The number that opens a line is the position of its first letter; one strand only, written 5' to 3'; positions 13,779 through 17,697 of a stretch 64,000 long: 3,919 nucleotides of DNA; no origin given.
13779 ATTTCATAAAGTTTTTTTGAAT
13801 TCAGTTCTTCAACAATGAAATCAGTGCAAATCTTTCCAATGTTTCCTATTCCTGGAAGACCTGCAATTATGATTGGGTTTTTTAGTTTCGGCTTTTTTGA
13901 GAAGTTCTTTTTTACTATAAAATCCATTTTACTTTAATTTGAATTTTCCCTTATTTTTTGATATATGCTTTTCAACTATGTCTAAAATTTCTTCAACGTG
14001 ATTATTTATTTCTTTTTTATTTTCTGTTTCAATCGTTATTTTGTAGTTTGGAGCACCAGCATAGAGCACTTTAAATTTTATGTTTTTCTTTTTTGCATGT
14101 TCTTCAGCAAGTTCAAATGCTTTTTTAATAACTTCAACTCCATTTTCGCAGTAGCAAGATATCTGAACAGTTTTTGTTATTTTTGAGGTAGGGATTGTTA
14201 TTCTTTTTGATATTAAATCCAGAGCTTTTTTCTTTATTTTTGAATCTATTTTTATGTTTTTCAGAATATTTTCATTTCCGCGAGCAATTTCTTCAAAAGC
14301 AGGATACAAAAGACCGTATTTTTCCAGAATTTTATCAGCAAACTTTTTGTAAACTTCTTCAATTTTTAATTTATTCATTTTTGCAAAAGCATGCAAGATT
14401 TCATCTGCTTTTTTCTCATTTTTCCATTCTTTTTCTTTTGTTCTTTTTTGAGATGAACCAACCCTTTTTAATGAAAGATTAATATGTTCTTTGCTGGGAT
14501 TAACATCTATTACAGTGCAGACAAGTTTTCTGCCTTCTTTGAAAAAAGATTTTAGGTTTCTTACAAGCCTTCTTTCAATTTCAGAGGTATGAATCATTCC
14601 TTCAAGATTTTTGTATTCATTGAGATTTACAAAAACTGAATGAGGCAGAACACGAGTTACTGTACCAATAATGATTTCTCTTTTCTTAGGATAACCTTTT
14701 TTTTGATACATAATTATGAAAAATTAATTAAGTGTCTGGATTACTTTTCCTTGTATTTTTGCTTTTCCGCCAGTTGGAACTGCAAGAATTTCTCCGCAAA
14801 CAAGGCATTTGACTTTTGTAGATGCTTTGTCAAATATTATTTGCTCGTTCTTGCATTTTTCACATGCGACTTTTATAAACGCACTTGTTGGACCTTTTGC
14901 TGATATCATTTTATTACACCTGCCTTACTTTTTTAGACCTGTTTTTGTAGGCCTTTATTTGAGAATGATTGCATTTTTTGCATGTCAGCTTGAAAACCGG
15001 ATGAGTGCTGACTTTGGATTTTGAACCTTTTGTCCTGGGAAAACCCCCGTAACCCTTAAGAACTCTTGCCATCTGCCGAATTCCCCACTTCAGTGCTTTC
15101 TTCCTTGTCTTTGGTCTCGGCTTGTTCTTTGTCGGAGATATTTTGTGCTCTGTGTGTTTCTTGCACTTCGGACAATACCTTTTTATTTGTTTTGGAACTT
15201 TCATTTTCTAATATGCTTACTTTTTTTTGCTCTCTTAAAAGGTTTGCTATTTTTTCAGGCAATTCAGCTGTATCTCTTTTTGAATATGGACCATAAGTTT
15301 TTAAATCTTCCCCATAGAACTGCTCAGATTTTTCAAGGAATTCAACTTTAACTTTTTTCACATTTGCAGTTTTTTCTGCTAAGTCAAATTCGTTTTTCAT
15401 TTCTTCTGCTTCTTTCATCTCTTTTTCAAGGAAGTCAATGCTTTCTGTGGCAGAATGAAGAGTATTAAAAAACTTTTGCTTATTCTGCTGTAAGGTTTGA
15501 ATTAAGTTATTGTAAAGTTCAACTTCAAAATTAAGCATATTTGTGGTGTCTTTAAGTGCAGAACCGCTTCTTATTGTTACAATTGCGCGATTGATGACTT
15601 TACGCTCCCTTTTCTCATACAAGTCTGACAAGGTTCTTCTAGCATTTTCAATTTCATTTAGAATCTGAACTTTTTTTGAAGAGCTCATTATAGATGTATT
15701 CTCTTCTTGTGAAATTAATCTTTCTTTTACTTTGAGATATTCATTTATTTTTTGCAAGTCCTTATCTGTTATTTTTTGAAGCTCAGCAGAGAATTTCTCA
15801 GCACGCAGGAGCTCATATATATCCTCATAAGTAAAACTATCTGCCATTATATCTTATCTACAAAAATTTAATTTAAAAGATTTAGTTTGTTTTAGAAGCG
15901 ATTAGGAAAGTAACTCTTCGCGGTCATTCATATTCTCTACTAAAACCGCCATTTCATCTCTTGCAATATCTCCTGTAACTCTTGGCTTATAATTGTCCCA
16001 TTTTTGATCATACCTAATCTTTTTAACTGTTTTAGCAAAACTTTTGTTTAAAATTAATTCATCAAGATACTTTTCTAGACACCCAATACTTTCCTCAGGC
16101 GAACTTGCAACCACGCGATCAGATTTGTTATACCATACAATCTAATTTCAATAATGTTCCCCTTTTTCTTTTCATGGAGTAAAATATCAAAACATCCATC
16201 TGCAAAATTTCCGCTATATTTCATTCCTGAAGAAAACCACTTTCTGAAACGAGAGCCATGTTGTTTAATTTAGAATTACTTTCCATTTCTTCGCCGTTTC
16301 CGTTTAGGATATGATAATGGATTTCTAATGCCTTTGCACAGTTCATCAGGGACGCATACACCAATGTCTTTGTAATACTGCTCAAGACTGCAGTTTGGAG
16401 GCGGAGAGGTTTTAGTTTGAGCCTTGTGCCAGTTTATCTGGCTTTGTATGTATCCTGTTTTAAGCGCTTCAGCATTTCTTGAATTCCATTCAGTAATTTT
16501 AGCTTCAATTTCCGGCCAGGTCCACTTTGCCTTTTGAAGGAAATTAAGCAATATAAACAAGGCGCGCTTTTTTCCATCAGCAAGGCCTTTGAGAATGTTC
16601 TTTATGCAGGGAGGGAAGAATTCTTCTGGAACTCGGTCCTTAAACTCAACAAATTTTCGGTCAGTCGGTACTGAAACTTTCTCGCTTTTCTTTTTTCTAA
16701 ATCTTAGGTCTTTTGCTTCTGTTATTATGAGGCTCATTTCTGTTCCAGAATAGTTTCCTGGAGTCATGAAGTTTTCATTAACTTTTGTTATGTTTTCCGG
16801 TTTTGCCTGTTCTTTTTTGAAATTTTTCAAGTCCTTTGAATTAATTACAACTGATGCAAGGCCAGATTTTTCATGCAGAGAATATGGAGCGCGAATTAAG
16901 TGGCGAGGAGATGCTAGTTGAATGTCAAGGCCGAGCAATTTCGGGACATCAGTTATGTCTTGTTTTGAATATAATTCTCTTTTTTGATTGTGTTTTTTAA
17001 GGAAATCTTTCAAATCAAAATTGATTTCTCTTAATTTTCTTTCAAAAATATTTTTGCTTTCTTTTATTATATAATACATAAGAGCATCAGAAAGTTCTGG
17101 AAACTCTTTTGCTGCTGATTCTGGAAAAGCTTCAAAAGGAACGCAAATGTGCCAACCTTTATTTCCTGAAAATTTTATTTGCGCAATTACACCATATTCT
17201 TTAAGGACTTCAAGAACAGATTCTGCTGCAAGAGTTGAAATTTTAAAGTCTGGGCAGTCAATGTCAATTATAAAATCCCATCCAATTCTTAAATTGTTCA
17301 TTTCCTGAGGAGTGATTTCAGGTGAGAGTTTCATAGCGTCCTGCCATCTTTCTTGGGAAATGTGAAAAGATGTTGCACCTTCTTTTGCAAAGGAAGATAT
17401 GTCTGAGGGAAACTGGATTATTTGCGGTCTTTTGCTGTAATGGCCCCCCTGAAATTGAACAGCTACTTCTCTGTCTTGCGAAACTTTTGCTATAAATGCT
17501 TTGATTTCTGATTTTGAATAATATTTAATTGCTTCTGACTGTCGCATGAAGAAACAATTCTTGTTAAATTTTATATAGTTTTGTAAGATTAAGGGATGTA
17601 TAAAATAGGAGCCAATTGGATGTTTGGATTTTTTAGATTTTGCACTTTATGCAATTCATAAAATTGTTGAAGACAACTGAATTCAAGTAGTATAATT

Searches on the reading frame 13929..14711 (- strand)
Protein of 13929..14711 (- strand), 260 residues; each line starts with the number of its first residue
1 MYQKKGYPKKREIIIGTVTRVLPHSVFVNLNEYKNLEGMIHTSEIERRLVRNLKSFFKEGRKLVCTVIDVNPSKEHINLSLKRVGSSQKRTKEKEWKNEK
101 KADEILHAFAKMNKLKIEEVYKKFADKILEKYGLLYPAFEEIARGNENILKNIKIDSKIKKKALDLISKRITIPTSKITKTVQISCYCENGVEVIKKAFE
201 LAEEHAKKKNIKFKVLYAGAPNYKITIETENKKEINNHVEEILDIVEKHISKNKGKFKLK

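Call 56: search_protein_families(library=pfam, proteins=[window:13929-14711:-], max_evalue=0.0001)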
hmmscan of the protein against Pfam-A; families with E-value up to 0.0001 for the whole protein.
window:13929-14711:- (260 aa): 3 families
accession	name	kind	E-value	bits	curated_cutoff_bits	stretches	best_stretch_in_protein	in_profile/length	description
PF07541.17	EIF_2_alpha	-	2e-26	92.7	22.8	1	121-232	2-114/114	Eukaryotic translation initiation factor 2 alpha subunit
PF00575.29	S1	-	7.8e-08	33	22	1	8-82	2-74/74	S1 RNA binding domain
PF23459.1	S1_RRP5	-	1.1e-05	26.3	27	1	16-81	9-72/72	RRP5 S1 domain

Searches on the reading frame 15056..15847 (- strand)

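Call 56: search_protein_families(library=pfam, proteins=[window:15056-15847:-], max_evalue=0.0001)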
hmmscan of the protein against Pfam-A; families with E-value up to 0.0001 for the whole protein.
window:15056-15847:- (263 aa): 1 family
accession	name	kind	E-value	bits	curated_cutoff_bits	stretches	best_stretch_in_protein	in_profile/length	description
PF22090.1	Gins51_C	-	7.9e-11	42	27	1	166-208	1-43/48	Gins51, C-terminal domain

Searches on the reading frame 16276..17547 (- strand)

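Call 56: search_protein_families(library=pfam, proteins=[window:16276-17547:-], max_evalue=0.0001)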
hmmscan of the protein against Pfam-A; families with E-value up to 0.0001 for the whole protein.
window:16276-17547:- (423 aa): 2 families
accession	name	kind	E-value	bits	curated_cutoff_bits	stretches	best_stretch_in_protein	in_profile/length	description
PF21686.3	LigD_Prim-Pol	-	2.6e-07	30.9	27.4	1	45-148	71-163/254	LigD, primase-polymerase domain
PF01896.25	DNA_primase_S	-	5.1e-07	30.6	26.8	1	102-236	22-162/163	DNA primase small subunit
